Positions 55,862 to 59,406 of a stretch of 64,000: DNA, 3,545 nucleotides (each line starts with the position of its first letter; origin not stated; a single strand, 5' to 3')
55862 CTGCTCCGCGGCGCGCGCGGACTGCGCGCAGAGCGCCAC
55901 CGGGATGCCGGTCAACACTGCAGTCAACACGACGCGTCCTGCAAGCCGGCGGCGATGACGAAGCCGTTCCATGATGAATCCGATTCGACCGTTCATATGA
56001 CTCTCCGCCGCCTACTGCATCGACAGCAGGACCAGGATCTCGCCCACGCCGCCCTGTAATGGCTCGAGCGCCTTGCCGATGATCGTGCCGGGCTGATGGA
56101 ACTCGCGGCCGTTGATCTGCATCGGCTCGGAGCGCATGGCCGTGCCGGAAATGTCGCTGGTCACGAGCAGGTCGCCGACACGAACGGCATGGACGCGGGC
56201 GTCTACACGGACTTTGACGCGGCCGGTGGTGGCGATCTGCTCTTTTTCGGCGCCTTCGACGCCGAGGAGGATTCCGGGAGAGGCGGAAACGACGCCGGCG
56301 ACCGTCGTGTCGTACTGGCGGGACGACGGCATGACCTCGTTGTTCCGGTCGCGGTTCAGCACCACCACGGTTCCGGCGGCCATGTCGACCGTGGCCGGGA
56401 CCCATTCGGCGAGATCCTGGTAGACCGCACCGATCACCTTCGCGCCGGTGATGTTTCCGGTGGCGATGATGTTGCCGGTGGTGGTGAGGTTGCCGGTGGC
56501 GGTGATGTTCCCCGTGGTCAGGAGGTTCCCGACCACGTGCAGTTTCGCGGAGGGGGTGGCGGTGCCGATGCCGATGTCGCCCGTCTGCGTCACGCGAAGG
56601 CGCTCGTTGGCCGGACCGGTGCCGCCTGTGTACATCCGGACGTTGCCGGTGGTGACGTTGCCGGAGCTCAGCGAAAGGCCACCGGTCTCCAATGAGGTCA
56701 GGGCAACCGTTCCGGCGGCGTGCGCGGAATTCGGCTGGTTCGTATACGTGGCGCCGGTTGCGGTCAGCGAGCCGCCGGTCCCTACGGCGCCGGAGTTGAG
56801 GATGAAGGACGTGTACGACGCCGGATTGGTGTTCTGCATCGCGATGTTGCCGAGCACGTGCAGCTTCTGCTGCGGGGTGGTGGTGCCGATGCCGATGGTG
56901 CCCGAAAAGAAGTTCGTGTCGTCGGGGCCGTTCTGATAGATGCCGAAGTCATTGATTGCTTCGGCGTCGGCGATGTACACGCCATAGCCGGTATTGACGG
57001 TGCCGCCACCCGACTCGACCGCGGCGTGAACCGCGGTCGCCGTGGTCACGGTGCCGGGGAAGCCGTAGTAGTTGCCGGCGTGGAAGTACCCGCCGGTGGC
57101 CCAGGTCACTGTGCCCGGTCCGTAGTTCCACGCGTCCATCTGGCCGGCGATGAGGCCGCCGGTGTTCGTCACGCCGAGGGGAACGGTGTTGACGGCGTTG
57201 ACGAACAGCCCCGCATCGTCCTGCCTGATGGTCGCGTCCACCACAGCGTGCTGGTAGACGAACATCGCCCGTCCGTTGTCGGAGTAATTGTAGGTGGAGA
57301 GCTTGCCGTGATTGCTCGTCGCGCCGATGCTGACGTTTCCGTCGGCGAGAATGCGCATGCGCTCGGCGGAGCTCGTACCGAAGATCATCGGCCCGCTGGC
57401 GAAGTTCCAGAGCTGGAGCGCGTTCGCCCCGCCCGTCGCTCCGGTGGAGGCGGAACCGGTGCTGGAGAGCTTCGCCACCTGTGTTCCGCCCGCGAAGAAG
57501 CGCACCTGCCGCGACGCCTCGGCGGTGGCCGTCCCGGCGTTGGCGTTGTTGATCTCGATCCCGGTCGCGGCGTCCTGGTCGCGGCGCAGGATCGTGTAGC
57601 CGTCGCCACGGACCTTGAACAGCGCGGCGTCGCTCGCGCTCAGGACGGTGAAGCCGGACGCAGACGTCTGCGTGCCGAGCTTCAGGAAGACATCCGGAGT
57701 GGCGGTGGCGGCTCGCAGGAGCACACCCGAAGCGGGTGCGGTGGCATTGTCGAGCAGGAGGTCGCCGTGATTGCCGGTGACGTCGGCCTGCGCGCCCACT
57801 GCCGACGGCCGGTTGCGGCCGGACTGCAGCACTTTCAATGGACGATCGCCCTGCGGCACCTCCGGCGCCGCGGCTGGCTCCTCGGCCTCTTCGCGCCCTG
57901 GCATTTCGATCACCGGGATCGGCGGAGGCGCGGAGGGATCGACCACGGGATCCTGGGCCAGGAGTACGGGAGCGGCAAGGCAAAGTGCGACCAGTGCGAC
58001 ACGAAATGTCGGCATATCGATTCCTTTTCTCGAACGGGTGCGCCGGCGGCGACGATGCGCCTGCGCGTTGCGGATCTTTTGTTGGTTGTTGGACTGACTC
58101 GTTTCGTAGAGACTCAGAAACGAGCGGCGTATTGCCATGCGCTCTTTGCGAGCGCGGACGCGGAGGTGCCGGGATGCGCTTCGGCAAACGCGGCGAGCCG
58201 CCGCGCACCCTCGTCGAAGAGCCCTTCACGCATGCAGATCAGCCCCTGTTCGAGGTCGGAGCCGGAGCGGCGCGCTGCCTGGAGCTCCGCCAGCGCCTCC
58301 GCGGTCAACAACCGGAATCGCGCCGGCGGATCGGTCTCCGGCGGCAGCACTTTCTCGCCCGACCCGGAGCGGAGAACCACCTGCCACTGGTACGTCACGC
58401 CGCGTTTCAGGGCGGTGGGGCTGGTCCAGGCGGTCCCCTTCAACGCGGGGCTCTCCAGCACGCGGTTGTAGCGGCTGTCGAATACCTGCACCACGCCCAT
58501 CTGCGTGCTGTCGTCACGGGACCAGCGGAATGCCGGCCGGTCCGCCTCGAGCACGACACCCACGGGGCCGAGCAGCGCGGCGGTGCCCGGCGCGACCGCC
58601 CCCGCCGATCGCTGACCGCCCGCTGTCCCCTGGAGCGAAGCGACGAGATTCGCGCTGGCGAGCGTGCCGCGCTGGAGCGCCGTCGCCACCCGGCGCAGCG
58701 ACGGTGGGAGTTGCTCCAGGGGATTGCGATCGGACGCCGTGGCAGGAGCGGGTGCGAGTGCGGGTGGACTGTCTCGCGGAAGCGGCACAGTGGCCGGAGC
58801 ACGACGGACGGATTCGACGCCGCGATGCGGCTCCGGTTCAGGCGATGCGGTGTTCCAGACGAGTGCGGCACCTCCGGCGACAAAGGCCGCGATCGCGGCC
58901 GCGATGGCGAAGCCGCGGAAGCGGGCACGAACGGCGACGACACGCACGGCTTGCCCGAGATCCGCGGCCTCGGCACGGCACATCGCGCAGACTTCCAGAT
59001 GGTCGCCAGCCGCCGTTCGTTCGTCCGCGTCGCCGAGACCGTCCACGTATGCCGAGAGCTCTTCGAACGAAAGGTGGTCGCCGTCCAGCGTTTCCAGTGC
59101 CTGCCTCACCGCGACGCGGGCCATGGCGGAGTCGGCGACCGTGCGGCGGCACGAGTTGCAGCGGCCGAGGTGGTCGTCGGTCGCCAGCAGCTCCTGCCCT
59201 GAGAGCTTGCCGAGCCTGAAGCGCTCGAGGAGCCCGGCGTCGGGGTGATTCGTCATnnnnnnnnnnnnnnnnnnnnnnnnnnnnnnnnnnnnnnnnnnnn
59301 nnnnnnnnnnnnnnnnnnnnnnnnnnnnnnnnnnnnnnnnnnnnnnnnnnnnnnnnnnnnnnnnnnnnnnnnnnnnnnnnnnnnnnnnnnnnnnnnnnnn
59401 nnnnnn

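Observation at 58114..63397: Periplasmic CHAT/TPR protease encoded immediately upstream of a sigma/anti-sigma pair: candidate alternative site-1 protease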

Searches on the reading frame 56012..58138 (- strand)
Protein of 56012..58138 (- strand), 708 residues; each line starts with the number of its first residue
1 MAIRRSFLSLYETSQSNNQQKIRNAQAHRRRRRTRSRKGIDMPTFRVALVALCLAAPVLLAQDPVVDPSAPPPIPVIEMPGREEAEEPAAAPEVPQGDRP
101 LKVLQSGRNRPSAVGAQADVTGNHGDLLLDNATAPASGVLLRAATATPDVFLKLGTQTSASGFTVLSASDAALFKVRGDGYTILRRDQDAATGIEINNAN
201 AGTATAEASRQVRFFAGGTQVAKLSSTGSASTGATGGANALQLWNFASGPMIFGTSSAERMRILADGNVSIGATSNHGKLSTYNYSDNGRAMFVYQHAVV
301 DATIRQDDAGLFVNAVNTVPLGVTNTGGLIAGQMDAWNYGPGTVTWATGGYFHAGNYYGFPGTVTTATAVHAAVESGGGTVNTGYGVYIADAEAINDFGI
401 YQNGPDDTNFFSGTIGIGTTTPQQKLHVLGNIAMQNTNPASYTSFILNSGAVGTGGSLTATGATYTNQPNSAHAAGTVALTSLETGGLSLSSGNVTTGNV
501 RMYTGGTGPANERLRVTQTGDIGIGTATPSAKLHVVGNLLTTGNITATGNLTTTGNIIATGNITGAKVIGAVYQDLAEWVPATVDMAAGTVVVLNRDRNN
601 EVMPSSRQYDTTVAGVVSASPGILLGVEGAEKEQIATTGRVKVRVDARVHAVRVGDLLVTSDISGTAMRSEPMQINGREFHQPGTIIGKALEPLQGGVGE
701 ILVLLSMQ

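Call 3: search_protein_families(library=pfam, proteins=[window:56012-58138:-], max_evalue=0.01)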
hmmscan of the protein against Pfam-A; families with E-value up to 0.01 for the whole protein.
window:56012-58138:- (708 aa): 0 families

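Call 5: search_protein_families(library=pfam, proteins=[window:56012-58138:-], max_evalue=10)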
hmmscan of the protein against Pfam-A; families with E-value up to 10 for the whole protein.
window:56012-58138:- (708 aa): 2 families
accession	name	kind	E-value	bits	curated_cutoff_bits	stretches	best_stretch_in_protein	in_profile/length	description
PF18597.7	SH3_19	-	0.11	12.9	25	1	578-597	12-31/52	Myosin X N-terminal SH3 domain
PF03775.22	MinC_C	-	0.5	10.8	33.2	1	533-574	12-53/102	Septum formation inhibitor MinC, C-terminal domain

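Call 6: search_protein_families(library=ncbifam, proteins=[window:56012-58138:-], max_evalue=1)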
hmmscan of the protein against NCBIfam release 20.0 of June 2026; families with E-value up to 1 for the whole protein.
window:56012-58138:- (708 aa): 1 family
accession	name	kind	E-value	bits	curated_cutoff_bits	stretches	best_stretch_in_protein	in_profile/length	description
NF001772.0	PRK00513.1-3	equivalog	0.0075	15.9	271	1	533-567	115-149/226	septum site-determining protein MinC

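Call 99: search_protein_families(library=padloc, proteins=[window:56012-58015:-], max_evalue=0.001)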
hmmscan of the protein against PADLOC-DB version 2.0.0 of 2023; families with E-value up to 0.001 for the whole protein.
window:56012-58015:- (667 aa): 0 families

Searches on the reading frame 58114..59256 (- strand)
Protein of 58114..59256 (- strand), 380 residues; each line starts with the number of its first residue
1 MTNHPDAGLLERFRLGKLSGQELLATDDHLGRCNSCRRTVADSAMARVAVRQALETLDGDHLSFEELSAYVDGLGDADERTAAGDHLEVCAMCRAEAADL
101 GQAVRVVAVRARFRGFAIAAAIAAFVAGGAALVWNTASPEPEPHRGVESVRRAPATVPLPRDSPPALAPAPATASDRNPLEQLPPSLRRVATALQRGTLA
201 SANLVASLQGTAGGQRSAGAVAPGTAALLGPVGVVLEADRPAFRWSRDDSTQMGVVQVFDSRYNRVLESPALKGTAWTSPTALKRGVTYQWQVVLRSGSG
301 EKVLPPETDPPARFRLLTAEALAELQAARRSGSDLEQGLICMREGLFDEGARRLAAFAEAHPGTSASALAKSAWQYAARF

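Call 3: search_protein_families(library=pfam, proteins=[window:58114-59256:-], max_evalue=0.01)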
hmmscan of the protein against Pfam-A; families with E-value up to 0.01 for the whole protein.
window:58114-59256:- (380 aa): 1 family
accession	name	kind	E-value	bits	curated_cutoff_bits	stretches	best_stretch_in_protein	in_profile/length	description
PF13490.11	zf-HC2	-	0.00016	22.2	22.2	0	66-94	7-35/35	Putative zinc-finger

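Call 5: search_protein_families(library=pfam, proteins=[window:58114-59256:-], max_evalue=10)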
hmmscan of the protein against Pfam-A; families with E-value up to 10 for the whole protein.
window:58114-59256:- (380 aa): 4 families
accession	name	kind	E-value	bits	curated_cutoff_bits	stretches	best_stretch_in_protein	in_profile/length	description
PF13490.11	zf-HC2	-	0.00016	22.2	22.2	2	66-94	7-35/35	Putative zinc-finger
PF23455.1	DUF7129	-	0.047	13.9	30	1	26-47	23-44/45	Domain of unknown function (DUF7129)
PF16607.10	CYLD_phos_site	-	0.21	11.8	27.9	1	159-225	89-154/165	Phosphorylation region of CYLD, unstructured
PF24461.1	DUF7576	-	0.29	11.4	27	1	26-51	13-38/60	Family of unknown function (DUF7576)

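Call 6: search_protein_families(library=ncbifam, proteins=[window:58114-59256:-], max_evalue=1)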
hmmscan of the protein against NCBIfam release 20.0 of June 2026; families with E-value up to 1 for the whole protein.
window:58114-59256:- (380 aa): 5 families
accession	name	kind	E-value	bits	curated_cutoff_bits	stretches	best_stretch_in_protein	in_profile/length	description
TIGR02451.1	anti_sig_ChrR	subfamily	2.7e-05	24.1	124.5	2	61-100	2-41/216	ChrR family anti-sigma-E factor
NF041468.1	anti_sig_RseA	equivalog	0.00043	20.4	165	1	60-103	37-80/135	anti-sigma E factor RseA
TIGR03988.1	antisig_RsrA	equivalog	0.00071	19.6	62.5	1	64-107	6-48/77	mycothiol system anti-sigma-R factor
NF052368.1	antisigmaE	subfamily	0.0044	16.8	50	0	67-95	11-39/48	anti-sigma factor family protein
NF052375.1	antisigma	equivalog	0.0046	17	100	3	10-54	2-46/217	anti-sigma factor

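Call 43: search_solved_structures(query=A2, max_evalue=10, show_alignments=2)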
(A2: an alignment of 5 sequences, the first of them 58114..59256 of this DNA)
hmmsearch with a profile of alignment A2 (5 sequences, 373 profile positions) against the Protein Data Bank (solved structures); distinct sequences matched with E-value up to 10: 13.
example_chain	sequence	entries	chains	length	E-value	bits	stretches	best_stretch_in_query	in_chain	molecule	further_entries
2z2s_B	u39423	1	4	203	0.0083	18.9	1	3-41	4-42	Anti-Sigma factor ChrR, transcriptional activator ChrR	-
2q1z_B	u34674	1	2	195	0.0089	18.8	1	3-42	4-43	Anti-Sigma factor ChrR, transcriptional activator ChrR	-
8rlz_A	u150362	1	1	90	0.029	17.1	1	66-103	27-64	Antisigma factor DdvA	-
3hug_B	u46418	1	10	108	0.054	16.2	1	69-107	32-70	PROBABLE CONSERVED MEMBRANE PROTEIN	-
5wuq_C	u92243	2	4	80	0.063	16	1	68-110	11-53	Anti-sigma-W factor RsiW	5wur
7r24_A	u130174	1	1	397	0.37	13.4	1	48-116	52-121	Activity-regulated cytoskeleton-associated protein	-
9dkl_A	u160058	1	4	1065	0.41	13.3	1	68-160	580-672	BK channel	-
9dit_A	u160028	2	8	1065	0.41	13.3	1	68-160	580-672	BK channel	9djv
9di8_A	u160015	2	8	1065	0.41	13.3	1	68-160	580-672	BK channel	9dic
9dkf_A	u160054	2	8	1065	0.41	13.3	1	68-160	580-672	BK channel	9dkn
5tj6_A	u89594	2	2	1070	0.41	13.3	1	68-160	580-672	High conductance calcium-activated potassium channel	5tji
7rjt_A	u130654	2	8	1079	0.42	13.2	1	68-160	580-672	BK channel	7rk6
9wyp_R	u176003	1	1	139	1.9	11.1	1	118-201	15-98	PsaR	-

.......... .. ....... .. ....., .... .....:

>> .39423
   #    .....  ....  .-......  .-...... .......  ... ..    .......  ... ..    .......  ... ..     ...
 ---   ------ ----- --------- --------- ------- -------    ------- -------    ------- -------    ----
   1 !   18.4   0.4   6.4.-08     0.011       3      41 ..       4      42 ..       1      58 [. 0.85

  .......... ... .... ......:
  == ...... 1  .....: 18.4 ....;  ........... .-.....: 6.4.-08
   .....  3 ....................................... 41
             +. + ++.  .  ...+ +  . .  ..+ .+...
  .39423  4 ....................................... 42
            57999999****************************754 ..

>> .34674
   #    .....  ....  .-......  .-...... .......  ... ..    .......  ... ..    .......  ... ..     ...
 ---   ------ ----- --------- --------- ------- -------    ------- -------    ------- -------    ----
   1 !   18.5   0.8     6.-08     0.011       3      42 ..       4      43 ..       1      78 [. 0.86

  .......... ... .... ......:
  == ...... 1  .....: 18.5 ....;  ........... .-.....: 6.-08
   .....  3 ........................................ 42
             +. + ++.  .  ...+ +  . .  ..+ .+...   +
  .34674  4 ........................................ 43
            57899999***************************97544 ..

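Call 44: find_homologous_proteins(query=window:58114-59256:-, max_evalue=0.00001)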
Query window:58114-59256:- (380 aa): 10 proteins with E <= 0.00001 among 8000 candidates.
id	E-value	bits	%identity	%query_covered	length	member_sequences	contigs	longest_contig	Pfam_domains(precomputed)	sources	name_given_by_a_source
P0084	2.2e-242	822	100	100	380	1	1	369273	-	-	-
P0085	7.9e-107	376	52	99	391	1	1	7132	-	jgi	jgi:hypothetical protein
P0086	1.7e-102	362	51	98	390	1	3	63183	PF13490.12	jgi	-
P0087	2.5e-67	246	41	97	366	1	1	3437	PF13490.12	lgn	-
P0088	3.7e-32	130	28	94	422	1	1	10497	PF13490.12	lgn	-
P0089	9.6e-25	106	28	96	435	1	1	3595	PF13490.12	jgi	jgi:hypothetical protein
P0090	1.3e-24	106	31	95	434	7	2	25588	PF13490.12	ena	-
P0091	1.7e-18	85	36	48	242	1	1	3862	-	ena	-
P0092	2.5e-18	85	29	97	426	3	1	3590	PF13490.12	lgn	-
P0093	4.2e-18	84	32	49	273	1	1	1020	-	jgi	jgi:hypothetical protein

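Call 55: find_homologous_proteins(query=A6, max_evalue=1e-10)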
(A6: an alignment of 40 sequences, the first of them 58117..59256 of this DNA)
Query A6 (40 sequences) (380 aa, profile of the alignment): 13 proteins with E <= 1e-10 among 8000 candidates.
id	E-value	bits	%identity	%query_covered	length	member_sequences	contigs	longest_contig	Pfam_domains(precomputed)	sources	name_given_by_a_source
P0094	5.7e-125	436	37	49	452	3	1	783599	PF13490.12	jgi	jgi:predicted anti-sigma-YlaC factor YlaD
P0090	1.2e-116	409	31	95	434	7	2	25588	PF13490.12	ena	-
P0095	9.4e-116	406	28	95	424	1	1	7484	PF13490.12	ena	-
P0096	5.9e-113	396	27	95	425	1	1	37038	PF13490.12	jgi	jgi:hypothetical protein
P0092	8.6e-112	393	29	97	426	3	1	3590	PF13490.12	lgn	-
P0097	2.4e-109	384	44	36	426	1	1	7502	PF13490.12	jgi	jgi:anti-sigma factor RsiW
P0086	7.5e-107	376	51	98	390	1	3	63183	PF13490.12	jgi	-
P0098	8.9e-104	366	27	99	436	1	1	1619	PF13490.12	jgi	jgi:hypothetical protein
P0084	7.9e-101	356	100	100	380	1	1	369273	-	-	-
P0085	1.3e-98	349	52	99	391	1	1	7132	-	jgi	jgi:hypothetical protein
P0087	8.1e-97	343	41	97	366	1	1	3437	PF13490.12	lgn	-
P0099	2.3e-85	306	28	87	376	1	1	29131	PF13490.12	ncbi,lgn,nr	ncbi:MAG TPA: hypothetical protein VNI54_12465 [Thermoanaerobaculia bacterium]|nr:hypothetical prote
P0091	9.8e-76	274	36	48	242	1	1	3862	-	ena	-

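Call 67: predict_structure(alignment_id=A7)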
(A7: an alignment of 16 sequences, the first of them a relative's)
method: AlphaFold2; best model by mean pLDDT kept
length: 380 residues; sequences in the alignment: 16
mean_pLDDT: 82.0   pTM: 0.54
mean pLDDT of the five models: 82.0, 80.6, 78.5, 77.9, 75.7
residues with pLDDT >= 90: 210; 70-90: 86; 50-70: 31; < 50: 53
segments of 3 or more residues with pLDDT < 50: 49-58, 138-164, 166-169, 171-175, 212-214, 216-218
pLDDT, mean of each block of 10 residues (from residue 1): 84 90 92 90 64 47 90 92 93 91 78 58 75 58 38 44 46 62 94 93 87 49 81 95 91 95 96 95 96 94 89 96 97 97 96 97 93 92
secondary structure, 60 per line:
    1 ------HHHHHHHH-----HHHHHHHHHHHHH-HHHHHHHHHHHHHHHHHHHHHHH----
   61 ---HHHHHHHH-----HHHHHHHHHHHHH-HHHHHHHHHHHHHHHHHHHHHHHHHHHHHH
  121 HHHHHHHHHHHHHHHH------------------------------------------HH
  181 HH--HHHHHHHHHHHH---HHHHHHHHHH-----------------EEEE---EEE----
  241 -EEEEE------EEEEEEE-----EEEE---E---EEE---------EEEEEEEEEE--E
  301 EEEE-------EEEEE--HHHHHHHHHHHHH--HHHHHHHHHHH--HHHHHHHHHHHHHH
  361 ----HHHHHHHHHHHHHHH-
elements in order: H7-14 H20-32 H34-56 H64-71 H77-89 H91-136 H179-182 H185-196 H200-209 E227-230 E234-236 E242-246 E253-259 E265-268 E276-278 E288-297 E300-304 E312-316 H319-331 H334-344 H347-360 H365-379

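Call 70: fold_search(model_id=the predicted structure, library=pdb)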
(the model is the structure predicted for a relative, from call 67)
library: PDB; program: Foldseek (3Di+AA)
matches with E <= 10: 1781; with E <= 0.001: 5
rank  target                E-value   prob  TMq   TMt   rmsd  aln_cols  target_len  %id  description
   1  5uwv_C                3.1e-04  1.00  0.19  0.21   3.6        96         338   18  Crystal structure of Mycobacterium abscessus L,D-transpeptidase 2 (released 2017-08-16)
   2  5icu                  5.5e-04  1.00  0.19  0.58   4.0       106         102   15  The crystal structure of CopC from Methylosinus trichosporium OB3b (released 2016-04-06)
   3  4z29_B                6.1e-04  1.00  0.20  0.35   7.8       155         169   12  Crystal structure of the magnetobacterial protein MtxA C-terminal domain (released 2015-06-03)
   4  8dek_B                7.3e-04  0.99  0.17  0.15  10.9       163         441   14  The structure of the glycopeptidase catalytic domain including the linker of Amuc_1438 (released 2022-08-31)
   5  5uwv_D                7.7e-04  1.00  0.19  0.21   3.4        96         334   19  Crystal structure of Mycobacterium abscessus L,D-transpeptidase 2 (released 2017-08-16)
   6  4hu2                  1.1e-03  1.00  0.19  0.34   3.6        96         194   11  Crystal structure of LdtMt2, a L,D-transpeptidase from Mycobacterium tuberculosis: domain A and B (released 2012-12-12)
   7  8aho_A                1.3e-03  1.00  0.19  0.21   3.6        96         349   10  Crystal structure of the transpeptidase LdtMt2 from Mycobacterium tuberculosis in complex with cyanamide analogue 31 (released 2023-08-02)
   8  8a1m_A                1.4e-03  1.00  0.19  0.20   3.6        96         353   11  Crystal structure of the transpeptidase LdtMt2 from Mycobacterium tuberculosis in complex with maleimide analogue 4 (released 2023-06-14)
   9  5du7_A                1.8e-03  1.00  0.19  0.20   3.6        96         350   11  Crystal structure of ldtMt2 at 1.79 Angstrom resolution (released 2016-09-28)
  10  4qrb                  1.9e-03  1.00  0.19  0.21   3.5        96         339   11  Structure and specificity of L-D-Transpeptidase from Mycobacterium tuberculosis and antibiotic resistance: Calcium bindi (released 2015-12-23)
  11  2n1k_MODEL_1_A        2.0e-03  1.00  0.17  0.53   4.4        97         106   15  Structure of the Third Type III Domain from Human Fibronectin (released 2015-11-11)
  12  5d7h_A                2.2e-03  1.00  0.19  0.20   3.6        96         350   11  X-RAY CRYSTAL STRUCTURE OF L,D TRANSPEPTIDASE 2 FROM MYCOBACTERIUM TUBERCULOSIS (released 2016-09-28)
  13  8pxy_A                2.4e-03  1.00  0.19  0.21   3.5        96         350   11  Crystal structure of the transpeptidase LdtMt2 C354S mutant from Mycobacterium tuberculosis in complex with natural su (released 2024-08-07)
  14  6leg_D                2.5e-03  1.00  0.16  0.11   5.0        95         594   15  Structure of E. coli beta-glucuronidase complex with uronic isofagomine (released 2021-01-27)
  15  1x5z_MODEL_1_A        2.8e-03  1.00  0.19  0.55   2.9        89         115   16  Solution structure of the fibronectin type-III domain of human protein tyrosine phosphatase, receptor type, D  (released 2005-11-17)
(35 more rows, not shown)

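Call 99: search_protein_families(library=padloc, proteins=[window:58114-59256:-], max_evalue=0.001)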
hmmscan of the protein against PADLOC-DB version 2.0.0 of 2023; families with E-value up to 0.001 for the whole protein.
window:58114-59256:- (380 aa): 0 families
